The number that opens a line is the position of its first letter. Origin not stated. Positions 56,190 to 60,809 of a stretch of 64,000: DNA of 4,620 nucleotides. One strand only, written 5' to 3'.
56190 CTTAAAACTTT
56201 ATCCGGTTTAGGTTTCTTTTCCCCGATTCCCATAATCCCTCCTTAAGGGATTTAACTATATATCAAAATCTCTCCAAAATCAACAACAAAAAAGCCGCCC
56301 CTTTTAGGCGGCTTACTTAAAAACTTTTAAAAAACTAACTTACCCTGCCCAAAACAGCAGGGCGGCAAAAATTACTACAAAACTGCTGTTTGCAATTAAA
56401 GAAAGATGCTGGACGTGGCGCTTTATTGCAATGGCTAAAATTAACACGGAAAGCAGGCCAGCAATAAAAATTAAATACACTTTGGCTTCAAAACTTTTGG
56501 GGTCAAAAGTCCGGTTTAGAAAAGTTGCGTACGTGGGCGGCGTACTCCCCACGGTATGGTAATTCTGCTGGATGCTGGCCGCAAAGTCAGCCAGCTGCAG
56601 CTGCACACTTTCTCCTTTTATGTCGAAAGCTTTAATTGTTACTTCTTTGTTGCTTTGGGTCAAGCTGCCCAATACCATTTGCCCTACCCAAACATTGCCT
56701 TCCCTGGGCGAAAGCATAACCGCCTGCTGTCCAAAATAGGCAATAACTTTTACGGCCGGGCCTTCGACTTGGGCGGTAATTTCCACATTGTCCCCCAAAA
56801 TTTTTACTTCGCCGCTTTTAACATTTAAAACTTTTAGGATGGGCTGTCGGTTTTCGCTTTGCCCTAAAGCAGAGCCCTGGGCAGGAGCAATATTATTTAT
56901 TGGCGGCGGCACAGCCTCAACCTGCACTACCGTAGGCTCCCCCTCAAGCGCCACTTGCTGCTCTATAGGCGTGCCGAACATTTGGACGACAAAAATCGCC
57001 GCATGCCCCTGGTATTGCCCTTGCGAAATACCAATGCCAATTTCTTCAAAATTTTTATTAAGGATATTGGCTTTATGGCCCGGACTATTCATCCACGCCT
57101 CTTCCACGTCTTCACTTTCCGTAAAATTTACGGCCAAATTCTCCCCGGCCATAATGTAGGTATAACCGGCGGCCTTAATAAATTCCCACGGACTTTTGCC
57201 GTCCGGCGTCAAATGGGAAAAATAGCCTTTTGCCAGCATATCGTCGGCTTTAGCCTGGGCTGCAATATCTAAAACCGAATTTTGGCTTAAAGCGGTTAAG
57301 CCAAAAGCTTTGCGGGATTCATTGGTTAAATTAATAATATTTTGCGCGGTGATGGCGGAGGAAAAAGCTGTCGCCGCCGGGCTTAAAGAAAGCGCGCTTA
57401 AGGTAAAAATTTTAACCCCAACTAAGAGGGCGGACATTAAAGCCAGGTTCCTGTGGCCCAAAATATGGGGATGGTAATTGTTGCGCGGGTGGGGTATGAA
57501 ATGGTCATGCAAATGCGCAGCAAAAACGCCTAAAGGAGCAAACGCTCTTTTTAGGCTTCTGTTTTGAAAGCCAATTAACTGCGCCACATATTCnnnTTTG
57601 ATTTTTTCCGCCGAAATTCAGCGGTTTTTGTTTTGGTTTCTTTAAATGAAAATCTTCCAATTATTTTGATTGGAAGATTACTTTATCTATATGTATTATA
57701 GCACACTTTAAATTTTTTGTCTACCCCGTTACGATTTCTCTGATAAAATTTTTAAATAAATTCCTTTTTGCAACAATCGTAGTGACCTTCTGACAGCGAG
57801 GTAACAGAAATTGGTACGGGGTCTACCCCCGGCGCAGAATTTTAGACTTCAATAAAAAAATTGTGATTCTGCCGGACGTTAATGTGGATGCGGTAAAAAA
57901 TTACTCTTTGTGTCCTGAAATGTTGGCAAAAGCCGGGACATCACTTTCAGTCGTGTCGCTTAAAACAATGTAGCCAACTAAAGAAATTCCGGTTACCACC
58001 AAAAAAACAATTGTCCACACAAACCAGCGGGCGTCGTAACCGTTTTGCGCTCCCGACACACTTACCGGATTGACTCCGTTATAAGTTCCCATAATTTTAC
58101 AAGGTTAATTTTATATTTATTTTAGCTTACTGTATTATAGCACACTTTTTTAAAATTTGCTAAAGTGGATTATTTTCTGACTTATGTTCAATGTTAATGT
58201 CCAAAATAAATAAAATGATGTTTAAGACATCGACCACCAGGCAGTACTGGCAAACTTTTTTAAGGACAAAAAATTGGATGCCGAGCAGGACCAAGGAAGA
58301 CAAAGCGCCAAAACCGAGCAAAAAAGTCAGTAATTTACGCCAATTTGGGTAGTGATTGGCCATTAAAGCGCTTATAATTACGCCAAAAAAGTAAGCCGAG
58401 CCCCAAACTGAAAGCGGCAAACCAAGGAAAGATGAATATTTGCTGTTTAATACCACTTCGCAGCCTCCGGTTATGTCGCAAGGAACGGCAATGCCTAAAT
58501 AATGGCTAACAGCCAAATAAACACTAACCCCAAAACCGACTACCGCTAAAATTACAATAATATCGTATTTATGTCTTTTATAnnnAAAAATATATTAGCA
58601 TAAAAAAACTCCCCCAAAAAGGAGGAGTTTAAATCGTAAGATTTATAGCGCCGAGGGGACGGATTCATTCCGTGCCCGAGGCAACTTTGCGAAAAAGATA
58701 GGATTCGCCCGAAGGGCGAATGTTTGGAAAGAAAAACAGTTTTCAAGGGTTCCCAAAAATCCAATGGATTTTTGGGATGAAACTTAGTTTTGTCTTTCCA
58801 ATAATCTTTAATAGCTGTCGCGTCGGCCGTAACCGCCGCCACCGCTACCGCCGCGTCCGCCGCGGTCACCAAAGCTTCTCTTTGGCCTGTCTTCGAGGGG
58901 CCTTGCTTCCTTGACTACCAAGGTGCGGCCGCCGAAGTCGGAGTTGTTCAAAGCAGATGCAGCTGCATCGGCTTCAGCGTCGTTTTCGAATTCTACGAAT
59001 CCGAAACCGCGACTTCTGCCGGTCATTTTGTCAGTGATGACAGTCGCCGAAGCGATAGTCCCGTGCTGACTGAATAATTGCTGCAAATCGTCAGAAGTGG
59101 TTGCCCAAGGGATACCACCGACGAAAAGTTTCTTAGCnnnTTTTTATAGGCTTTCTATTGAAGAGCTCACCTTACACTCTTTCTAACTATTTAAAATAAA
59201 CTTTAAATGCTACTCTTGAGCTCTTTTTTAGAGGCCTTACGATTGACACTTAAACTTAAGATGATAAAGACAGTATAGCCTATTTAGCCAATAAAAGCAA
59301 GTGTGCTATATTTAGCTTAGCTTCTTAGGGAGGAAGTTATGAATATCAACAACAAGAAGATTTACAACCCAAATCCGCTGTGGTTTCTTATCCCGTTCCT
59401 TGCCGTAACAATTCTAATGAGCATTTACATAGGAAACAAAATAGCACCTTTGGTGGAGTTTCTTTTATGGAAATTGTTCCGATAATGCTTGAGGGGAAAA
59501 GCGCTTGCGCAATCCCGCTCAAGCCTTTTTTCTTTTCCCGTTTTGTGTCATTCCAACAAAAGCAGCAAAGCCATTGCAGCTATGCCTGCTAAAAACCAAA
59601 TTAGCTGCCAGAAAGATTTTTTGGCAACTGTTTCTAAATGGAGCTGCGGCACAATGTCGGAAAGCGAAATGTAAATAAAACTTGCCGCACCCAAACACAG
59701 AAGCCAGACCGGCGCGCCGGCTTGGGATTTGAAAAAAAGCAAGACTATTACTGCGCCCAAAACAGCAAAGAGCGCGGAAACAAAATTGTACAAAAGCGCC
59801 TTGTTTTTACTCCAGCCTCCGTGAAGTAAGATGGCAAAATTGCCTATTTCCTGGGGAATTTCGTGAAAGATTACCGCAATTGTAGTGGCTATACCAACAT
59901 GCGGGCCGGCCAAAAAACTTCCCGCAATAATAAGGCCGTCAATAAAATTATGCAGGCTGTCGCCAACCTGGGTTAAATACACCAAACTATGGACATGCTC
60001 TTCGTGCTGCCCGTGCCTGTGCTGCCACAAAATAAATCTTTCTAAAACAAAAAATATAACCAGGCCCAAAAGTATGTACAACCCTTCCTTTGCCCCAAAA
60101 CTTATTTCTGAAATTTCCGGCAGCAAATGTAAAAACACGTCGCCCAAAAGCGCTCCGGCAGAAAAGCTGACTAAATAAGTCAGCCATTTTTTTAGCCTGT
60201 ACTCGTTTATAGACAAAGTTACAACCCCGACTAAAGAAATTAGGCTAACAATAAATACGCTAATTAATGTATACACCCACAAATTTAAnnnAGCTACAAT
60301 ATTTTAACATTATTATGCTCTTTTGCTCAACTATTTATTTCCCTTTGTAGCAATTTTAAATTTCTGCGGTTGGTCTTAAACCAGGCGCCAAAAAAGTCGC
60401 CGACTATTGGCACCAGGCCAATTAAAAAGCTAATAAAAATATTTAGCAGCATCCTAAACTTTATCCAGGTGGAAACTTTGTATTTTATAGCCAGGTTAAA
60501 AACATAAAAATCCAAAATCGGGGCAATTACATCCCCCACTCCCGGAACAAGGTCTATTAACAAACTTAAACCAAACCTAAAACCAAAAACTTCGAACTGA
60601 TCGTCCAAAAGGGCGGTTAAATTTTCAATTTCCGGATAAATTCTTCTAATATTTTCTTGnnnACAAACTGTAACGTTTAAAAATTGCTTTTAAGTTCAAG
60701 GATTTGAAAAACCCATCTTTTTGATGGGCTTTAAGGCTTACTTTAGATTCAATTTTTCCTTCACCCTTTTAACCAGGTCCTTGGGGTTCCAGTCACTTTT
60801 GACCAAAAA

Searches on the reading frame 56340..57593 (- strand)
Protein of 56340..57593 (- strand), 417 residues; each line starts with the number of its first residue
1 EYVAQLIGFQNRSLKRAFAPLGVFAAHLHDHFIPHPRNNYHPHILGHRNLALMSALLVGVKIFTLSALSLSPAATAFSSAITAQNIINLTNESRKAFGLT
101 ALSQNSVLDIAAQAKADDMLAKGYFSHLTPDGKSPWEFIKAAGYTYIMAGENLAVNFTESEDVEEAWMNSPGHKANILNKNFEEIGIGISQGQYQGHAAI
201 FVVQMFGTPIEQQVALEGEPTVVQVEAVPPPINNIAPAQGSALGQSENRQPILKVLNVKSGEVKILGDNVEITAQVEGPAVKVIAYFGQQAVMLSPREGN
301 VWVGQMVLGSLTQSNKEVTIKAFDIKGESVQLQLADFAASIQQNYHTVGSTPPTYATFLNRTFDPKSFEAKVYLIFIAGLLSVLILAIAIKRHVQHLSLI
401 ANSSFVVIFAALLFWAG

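Call 51: search_protein_families(library=pfam, proteins=[window:56340-57593:-], max_evalue=0.001)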
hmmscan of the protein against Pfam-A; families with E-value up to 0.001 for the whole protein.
window:56340-57593:- (417 aa): 1 family
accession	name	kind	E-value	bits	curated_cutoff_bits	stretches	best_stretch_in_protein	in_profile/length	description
PF00188.32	CAP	-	7.3e-19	69.2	21.1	1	88-206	2-117/117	Cysteine-rich secretory protein family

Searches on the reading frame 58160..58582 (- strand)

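Call 51: search_protein_families(library=pfam, proteins=[window:58160-58582:-], max_evalue=0.001)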
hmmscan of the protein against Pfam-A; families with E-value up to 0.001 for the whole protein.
window:58160-58582:- (140 aa): 1 family
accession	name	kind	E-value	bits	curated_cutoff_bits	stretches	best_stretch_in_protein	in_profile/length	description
PF07884.19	VKOR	-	8.1e-26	91.2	27.5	1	8-128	2-133/134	Vitamin K epoxide reductase family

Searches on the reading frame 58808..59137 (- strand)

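Call 51: search_protein_families(library=pfam, proteins=[window:58808-59137:-], max_evalue=0.001)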
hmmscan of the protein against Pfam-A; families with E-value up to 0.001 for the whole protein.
window:58808-59137:- (109 aa): 2 families
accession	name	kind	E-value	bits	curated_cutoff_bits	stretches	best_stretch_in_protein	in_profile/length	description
PF00076.28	RRM_1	-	1.8e-23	82.6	20.7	1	4-73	1-69/70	RNA recognition motif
PF16367.11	RRM_7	-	0.00022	21.6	27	1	2-53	2-59/94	RNA recognition motif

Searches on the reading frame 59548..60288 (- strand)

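Call 51: search_protein_families(library=pfam, proteins=[window:59548-60288:-], max_evalue=0.001)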
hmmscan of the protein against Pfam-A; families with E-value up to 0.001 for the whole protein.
window:59548-60288:- (246 aa): 1 family
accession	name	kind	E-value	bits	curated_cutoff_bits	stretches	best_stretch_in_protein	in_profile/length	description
PF02535.28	Zip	-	1.3e-42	146.7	35.1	2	91-242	166-322/323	ZIP Zinc transporter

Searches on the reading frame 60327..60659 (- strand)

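Call 51: search_protein_families(library=pfam, proteins=[window:60327-60659:-], max_evalue=0.001)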
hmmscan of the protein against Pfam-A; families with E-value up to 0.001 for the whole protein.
window:60327-60659:- (110 aa): 1 family
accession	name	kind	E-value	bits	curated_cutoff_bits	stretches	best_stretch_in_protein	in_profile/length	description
PF13430.11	DUF4112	-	1.2e-28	99.9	23.3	1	10-107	4-104/105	Domain of unknown function (DUF4112)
